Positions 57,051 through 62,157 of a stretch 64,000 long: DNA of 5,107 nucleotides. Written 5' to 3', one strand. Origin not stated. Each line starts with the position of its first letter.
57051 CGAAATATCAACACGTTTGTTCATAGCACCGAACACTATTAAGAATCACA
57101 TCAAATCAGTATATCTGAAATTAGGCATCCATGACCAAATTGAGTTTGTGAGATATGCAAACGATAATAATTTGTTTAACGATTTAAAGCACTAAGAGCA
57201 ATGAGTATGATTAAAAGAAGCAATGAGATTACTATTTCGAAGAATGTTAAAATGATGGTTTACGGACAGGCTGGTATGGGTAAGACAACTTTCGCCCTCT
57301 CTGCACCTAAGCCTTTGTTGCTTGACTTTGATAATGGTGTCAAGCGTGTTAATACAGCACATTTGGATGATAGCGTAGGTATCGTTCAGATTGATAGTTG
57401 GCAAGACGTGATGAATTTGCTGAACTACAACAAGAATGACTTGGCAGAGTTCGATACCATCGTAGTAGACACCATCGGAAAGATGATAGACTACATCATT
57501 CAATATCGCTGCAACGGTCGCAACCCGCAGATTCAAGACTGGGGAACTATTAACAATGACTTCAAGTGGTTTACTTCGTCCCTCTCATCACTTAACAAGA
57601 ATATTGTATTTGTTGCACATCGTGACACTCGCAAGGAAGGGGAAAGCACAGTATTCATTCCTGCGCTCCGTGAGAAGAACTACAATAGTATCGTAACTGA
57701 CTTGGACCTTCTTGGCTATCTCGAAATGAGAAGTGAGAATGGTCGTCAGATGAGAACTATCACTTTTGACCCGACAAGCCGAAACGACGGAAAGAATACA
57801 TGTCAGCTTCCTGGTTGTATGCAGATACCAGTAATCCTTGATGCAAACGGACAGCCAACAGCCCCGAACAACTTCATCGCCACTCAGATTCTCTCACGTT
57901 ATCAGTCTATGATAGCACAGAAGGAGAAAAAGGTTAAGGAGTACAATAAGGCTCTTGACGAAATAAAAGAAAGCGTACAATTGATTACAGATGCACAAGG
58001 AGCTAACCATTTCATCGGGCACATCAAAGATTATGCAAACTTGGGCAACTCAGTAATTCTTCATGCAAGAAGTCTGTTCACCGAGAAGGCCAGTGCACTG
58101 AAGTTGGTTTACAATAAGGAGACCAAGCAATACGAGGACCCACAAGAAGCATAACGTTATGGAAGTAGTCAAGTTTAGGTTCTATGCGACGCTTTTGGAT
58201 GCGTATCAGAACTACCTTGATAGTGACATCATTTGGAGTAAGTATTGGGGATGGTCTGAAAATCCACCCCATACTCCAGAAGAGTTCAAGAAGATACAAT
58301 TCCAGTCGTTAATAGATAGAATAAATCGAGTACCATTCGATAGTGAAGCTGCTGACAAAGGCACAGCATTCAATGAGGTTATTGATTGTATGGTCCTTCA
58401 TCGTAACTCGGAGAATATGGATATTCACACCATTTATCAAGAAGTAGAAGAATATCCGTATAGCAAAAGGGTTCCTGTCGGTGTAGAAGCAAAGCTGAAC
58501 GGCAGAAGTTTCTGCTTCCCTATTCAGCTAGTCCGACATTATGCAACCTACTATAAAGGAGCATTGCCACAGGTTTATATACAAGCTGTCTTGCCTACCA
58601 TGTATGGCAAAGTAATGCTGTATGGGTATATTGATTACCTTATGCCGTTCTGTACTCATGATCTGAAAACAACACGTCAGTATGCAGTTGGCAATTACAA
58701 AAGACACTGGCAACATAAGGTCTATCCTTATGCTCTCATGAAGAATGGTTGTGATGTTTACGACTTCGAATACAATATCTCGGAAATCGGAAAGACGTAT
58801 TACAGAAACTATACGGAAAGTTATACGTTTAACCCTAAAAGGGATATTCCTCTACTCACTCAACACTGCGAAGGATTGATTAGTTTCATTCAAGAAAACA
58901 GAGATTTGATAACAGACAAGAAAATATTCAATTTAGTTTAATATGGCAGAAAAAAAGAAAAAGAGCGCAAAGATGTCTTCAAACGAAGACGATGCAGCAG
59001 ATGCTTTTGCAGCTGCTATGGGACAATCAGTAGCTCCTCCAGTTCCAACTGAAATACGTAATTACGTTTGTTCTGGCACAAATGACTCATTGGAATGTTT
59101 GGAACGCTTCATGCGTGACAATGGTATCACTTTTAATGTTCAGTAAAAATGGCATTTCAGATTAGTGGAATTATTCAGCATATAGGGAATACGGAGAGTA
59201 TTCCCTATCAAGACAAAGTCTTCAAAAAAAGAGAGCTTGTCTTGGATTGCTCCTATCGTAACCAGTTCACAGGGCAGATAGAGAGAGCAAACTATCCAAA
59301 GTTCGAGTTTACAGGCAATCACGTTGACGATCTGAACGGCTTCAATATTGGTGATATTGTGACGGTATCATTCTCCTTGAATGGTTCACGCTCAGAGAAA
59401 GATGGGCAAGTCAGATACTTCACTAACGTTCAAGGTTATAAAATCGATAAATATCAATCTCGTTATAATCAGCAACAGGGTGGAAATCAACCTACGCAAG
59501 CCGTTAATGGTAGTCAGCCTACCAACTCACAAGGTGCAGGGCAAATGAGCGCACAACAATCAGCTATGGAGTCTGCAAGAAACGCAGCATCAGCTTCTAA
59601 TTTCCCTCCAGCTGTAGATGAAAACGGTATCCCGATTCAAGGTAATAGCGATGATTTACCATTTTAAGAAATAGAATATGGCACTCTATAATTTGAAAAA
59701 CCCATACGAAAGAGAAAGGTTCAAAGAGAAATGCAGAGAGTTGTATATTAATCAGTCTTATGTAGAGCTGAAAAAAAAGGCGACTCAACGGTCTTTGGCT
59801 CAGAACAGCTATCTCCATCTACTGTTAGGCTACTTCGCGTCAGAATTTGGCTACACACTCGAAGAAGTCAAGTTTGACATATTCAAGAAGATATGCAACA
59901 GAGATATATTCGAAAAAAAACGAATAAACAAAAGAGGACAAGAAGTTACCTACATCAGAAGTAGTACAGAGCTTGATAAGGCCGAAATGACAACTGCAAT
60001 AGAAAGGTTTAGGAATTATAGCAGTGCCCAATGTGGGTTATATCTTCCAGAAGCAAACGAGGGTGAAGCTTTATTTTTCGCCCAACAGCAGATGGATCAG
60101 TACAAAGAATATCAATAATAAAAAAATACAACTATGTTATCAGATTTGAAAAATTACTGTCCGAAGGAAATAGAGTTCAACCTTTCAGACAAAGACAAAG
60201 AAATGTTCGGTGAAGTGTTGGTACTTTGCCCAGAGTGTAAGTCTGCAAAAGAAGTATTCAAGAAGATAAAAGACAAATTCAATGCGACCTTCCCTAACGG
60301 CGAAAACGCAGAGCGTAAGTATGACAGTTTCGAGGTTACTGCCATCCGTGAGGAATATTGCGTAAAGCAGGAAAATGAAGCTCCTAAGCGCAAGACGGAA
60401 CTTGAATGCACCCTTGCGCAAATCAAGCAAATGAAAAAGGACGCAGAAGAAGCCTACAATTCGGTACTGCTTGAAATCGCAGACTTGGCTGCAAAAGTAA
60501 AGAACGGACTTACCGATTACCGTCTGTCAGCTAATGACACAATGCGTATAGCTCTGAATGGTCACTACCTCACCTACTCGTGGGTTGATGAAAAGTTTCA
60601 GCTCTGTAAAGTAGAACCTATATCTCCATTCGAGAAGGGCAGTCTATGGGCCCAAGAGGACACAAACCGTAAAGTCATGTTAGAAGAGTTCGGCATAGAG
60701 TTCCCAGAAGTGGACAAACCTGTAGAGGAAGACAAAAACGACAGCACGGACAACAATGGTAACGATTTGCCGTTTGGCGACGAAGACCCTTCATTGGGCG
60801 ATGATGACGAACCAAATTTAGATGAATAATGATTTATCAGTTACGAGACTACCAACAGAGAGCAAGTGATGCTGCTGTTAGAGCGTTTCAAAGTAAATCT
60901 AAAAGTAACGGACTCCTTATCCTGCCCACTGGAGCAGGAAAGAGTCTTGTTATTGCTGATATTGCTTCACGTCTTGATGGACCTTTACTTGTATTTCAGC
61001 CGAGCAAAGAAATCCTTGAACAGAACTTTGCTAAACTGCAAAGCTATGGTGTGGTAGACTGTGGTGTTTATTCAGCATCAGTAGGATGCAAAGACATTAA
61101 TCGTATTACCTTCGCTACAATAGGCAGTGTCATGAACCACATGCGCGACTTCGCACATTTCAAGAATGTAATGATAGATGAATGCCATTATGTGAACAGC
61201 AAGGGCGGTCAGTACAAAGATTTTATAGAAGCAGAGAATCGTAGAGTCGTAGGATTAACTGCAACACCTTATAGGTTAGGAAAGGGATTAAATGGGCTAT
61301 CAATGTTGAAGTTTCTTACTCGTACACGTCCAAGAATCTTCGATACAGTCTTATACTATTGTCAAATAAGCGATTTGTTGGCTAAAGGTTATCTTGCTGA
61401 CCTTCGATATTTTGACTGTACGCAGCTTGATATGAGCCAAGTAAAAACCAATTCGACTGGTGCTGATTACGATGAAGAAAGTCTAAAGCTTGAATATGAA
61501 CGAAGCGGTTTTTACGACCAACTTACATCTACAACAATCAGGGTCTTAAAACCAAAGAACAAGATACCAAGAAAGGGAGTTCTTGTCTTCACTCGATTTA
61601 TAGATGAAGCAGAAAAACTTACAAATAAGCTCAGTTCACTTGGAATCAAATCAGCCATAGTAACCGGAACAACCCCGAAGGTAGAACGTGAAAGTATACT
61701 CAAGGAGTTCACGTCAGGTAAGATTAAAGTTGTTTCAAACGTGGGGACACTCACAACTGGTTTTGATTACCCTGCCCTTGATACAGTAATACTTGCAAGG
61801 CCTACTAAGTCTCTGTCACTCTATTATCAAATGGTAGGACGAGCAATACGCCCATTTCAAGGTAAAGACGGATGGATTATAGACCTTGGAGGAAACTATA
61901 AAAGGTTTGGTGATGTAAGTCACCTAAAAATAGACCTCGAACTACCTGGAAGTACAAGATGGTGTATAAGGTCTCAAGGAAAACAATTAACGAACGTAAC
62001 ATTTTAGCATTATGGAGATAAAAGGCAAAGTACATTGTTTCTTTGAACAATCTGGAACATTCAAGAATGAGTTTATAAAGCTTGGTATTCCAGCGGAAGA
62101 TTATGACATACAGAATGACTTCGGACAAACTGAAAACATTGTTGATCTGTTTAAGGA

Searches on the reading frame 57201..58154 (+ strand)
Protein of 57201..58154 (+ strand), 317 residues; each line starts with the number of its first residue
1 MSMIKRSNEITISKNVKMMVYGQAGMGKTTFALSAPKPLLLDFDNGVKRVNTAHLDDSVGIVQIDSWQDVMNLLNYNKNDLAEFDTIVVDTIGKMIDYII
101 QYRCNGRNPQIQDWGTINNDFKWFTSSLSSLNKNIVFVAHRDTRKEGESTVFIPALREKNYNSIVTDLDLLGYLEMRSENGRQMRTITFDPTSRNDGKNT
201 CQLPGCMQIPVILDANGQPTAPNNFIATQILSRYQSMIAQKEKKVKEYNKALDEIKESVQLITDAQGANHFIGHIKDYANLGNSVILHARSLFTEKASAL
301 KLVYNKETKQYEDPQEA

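Call 16: search_protein_families(library=phrogs, proteins=[window:57201-58154:+], max_evalue=0.00001)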
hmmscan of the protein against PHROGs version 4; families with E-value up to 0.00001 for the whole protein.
window:57201-58154:+ (317 aa): 3 families
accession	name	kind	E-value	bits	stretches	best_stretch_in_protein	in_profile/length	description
phrog_124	-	DNA, RNA and nucleotide metabolism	2.1e-54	186.4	1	1-316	26-339/382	Sak4-like ssDNA annealing protein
phrog_14754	-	unknown function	1.7e-11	45.1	1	13-99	14-94/98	-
phrog_8097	-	DNA, RNA and nucleotide metabolism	4.5e-06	26.6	1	9-171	254-436/598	exonuclease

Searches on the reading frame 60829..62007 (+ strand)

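Call 16: search_protein_families(library=phrogs, proteins=[window:60829-62007:+], max_evalue=0.00001)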
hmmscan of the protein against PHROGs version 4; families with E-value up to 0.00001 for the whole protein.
window:60829-62007:+ (392 aa): 6 families
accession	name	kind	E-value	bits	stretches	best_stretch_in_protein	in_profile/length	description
phrog_16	-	DNA, RNA and nucleotide metabolism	1e-90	306.3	1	2-359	270-605/986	DNA helicase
phrog_62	-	DNA, RNA and nucleotide metabolism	3.8e-23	82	2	2-165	694-866/1881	DNA helicase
phrog_9690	-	DNA, RNA and nucleotide metabolism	1.8e-15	57.8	1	96-342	25-256/306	DNA helicase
phrog_6819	-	DNA, RNA and nucleotide metabolism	1.1e-10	41.6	0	14-125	26-149/645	Holliday junction branch migration helicase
phrog_16259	-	DNA, RNA and nucleotide metabolism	5.5e-10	40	1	3-125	116-239/330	DNA helicase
phrog_16694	-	unknown function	5.6e-10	38.8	1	252-342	562-660/1010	-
